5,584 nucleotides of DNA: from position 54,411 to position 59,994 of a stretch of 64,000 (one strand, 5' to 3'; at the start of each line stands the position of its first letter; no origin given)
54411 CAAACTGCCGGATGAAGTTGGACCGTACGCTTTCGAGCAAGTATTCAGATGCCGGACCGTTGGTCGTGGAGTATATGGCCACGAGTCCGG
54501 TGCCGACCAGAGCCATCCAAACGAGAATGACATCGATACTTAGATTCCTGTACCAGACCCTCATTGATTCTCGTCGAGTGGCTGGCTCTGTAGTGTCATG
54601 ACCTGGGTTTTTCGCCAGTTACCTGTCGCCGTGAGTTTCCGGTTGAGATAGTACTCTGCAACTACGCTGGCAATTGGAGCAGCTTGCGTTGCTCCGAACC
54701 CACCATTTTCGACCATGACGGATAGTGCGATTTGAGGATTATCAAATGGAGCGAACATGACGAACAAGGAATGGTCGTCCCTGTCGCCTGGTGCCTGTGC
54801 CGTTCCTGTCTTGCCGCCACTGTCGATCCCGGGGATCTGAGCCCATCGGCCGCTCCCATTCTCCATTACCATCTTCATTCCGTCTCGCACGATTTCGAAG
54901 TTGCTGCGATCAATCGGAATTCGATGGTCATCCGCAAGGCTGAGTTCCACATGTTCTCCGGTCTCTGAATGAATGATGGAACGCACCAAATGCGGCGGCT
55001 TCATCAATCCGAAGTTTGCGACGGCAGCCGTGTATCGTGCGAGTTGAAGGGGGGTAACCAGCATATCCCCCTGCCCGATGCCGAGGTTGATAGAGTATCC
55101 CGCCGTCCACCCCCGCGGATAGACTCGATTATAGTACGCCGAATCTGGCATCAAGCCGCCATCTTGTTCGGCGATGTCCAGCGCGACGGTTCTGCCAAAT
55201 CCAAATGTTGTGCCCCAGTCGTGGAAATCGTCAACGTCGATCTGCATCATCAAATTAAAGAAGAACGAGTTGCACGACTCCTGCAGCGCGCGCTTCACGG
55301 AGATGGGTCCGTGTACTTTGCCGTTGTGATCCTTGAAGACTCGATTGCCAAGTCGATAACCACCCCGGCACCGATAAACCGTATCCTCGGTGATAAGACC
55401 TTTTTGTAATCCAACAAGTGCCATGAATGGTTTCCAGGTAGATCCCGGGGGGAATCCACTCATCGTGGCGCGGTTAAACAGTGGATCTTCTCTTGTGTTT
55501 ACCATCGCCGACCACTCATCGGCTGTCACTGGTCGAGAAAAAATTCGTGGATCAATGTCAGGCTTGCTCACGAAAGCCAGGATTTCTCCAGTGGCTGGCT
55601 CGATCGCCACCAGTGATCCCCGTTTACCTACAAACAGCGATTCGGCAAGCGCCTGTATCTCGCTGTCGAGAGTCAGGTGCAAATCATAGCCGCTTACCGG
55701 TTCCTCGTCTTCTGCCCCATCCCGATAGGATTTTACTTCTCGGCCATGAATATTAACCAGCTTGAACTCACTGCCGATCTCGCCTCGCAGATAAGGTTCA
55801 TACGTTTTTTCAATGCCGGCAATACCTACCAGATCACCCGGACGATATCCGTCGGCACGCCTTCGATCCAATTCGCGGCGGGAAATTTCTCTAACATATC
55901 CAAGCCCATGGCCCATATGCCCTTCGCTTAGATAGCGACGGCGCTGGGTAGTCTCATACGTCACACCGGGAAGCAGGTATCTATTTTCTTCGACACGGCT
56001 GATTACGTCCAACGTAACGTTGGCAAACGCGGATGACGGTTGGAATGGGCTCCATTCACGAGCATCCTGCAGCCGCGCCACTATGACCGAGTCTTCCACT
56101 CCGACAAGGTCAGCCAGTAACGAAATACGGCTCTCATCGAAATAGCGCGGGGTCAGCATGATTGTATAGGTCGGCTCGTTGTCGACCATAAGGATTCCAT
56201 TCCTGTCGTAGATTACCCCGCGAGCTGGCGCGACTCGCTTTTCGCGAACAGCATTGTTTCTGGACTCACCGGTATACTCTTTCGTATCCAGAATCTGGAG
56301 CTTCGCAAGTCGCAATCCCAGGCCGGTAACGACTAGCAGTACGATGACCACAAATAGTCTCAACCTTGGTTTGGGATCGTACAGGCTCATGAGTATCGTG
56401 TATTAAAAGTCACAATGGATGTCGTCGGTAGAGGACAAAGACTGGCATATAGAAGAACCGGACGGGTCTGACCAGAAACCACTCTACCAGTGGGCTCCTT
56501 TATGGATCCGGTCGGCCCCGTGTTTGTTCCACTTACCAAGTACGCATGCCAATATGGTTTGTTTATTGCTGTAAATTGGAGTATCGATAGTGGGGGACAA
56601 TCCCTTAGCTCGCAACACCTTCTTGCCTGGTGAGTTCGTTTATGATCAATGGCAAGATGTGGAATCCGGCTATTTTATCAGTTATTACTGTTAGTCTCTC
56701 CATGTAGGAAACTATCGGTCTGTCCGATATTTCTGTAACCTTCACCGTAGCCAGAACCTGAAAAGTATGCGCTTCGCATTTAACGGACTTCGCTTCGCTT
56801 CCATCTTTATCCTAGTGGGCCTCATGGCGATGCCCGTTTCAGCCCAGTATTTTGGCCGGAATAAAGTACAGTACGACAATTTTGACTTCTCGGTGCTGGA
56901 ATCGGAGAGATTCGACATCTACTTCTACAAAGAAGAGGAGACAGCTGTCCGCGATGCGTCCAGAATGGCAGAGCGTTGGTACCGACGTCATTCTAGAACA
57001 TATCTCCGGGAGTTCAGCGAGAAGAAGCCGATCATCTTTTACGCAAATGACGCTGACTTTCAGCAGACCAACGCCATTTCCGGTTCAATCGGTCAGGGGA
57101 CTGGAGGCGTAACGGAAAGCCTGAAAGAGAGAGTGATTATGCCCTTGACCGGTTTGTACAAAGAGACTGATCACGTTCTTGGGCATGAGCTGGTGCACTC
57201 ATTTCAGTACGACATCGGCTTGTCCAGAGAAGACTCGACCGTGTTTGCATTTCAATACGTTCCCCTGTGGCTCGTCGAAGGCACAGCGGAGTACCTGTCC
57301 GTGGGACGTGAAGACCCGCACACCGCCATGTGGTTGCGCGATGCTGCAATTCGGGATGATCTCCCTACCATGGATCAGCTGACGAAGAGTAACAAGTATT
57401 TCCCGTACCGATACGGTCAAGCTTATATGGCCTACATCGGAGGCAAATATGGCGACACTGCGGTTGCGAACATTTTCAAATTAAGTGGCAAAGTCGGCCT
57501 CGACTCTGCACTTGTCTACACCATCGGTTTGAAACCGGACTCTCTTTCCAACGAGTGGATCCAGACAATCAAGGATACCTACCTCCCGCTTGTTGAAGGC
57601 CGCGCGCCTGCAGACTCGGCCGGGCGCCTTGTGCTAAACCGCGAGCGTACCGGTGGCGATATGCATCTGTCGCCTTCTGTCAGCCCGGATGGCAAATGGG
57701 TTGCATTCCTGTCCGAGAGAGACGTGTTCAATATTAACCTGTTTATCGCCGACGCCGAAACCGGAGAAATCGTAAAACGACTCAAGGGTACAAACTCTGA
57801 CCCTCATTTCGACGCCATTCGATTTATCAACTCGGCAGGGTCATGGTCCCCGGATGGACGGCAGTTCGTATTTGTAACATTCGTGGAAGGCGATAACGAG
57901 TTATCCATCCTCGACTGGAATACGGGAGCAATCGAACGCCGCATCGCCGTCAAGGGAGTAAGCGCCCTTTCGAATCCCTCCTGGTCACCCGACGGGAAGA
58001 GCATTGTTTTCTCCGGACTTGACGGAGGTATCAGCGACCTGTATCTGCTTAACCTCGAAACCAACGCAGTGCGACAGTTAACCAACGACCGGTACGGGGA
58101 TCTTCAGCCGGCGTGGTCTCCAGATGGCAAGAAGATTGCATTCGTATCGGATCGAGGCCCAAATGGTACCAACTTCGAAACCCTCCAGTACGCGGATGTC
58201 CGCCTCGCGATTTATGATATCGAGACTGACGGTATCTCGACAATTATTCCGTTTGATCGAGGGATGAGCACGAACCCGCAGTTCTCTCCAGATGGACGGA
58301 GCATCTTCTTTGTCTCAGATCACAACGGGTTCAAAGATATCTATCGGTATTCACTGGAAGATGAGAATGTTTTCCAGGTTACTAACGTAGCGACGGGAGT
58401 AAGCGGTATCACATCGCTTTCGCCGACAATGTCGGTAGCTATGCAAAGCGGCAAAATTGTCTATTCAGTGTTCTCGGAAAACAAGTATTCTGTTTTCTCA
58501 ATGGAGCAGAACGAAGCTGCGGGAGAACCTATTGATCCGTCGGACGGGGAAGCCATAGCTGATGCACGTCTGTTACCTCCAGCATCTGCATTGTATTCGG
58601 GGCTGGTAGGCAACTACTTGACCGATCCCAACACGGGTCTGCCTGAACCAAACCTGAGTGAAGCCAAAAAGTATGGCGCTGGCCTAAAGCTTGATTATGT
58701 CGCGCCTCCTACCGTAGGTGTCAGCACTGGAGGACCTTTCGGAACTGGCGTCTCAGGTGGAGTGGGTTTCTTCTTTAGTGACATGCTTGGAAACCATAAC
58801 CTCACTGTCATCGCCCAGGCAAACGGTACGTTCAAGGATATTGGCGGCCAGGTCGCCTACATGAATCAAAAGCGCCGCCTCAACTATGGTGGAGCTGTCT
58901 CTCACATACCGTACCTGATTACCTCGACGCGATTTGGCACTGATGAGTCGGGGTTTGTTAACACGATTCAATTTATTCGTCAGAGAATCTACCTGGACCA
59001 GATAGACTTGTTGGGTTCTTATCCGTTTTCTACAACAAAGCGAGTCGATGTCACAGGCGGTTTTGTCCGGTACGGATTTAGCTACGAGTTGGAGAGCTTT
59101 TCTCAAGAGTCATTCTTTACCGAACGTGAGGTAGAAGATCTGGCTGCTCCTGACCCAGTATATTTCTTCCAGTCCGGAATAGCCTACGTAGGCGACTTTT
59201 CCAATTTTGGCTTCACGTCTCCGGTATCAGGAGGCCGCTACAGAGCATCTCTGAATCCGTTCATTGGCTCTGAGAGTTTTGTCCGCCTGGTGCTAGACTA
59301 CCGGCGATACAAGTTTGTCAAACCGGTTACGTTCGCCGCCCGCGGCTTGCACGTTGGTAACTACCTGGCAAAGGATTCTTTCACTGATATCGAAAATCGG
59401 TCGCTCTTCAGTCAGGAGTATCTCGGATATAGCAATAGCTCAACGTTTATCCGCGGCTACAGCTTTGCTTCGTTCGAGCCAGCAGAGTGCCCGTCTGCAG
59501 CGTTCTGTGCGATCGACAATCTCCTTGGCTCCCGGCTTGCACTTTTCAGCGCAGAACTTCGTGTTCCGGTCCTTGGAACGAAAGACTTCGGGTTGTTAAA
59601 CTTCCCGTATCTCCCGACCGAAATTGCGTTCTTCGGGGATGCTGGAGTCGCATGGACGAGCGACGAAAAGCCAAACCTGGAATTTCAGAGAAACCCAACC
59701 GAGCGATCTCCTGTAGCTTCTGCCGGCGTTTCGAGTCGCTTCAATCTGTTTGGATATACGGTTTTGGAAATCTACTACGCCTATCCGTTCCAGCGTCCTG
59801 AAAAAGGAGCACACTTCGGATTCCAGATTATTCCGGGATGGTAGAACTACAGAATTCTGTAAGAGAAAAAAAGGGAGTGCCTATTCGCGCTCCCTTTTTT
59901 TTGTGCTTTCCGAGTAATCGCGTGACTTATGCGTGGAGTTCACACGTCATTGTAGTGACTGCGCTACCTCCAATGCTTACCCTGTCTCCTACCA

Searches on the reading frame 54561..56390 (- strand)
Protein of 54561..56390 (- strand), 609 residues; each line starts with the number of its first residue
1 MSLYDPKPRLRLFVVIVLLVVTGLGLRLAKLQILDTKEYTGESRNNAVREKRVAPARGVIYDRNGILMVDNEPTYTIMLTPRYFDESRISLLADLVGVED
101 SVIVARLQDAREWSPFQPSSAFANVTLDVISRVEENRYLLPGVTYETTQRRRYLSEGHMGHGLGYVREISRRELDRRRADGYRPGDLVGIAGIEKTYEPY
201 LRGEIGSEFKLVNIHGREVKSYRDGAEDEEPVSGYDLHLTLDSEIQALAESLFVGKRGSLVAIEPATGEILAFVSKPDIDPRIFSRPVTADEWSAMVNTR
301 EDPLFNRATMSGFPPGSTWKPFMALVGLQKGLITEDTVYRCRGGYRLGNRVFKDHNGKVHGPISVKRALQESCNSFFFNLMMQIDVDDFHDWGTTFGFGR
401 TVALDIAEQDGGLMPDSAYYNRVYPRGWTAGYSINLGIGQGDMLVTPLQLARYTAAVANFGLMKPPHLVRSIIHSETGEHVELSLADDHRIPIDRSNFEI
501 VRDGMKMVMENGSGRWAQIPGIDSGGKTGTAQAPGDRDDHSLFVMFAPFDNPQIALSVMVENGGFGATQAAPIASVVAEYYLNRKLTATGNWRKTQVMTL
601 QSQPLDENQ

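Call 101: search_protein_families(library=pfam, proteins=[window:54561-56390:-], max_evalue=0.00001)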
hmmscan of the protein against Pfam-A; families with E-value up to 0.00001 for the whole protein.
window:54561-56390:- (609 aa): 2 families
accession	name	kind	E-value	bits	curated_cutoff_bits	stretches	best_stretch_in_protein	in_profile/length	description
PF00905.27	Transpeptidase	-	6e-60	203.4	22.1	1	258-575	1-295/299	Penicillin binding protein transpeptidase domain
PF03717.20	PBP_dimer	-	1.1e-38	133.8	24.4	1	54-221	3-178/180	Penicillin-binding Protein dimerisation domain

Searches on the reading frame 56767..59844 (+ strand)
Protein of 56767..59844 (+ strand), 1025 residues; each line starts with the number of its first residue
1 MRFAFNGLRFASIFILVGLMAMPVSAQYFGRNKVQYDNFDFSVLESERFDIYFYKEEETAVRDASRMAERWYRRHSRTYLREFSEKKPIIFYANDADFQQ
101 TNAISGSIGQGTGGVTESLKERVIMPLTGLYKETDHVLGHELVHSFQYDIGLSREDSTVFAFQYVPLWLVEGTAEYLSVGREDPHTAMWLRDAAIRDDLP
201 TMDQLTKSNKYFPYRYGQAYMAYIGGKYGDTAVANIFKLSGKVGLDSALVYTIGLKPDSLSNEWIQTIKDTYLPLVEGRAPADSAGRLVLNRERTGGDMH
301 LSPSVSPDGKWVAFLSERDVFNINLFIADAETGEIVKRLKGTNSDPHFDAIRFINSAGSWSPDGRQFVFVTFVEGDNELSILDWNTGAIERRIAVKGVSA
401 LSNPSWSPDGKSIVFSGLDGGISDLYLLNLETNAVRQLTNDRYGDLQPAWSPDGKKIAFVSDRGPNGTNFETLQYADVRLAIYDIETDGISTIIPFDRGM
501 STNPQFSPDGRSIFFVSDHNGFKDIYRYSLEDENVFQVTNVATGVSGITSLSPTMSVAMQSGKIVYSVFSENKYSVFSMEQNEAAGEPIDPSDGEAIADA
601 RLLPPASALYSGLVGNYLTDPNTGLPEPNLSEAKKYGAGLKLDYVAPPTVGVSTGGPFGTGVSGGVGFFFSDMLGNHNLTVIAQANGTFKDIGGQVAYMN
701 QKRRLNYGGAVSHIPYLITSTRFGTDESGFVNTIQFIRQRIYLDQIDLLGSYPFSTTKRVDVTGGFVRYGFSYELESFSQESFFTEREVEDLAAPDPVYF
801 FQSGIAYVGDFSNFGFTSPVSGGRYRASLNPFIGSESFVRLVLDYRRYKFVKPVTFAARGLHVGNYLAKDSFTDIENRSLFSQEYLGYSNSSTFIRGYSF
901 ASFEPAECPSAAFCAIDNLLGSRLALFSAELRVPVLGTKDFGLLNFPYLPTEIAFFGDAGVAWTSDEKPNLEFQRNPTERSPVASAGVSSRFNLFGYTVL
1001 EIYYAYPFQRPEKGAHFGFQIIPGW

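Call 101: search_protein_families(library=pfam, proteins=[window:56767-59844:+], max_evalue=0.00001)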
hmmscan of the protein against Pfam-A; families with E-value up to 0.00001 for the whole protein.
window:56767-59844:+ (1025 aa): 3 families
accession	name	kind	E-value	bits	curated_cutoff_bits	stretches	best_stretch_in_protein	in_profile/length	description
PF07676.18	PD40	-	1.6e-33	114.3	20.9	2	436-467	2-32/38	WD40-like Beta Propeller Repeat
PF00930.27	DPPIV_N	-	5.3e-11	42.3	22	0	424-462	24-62/354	Dipeptidyl peptidase IV (DPP IV) N-terminal region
PF25174.1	Beta-prop_THOC3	-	2.9e-08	33.5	305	0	359-464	53-151/272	THOC3 beta-propeller domain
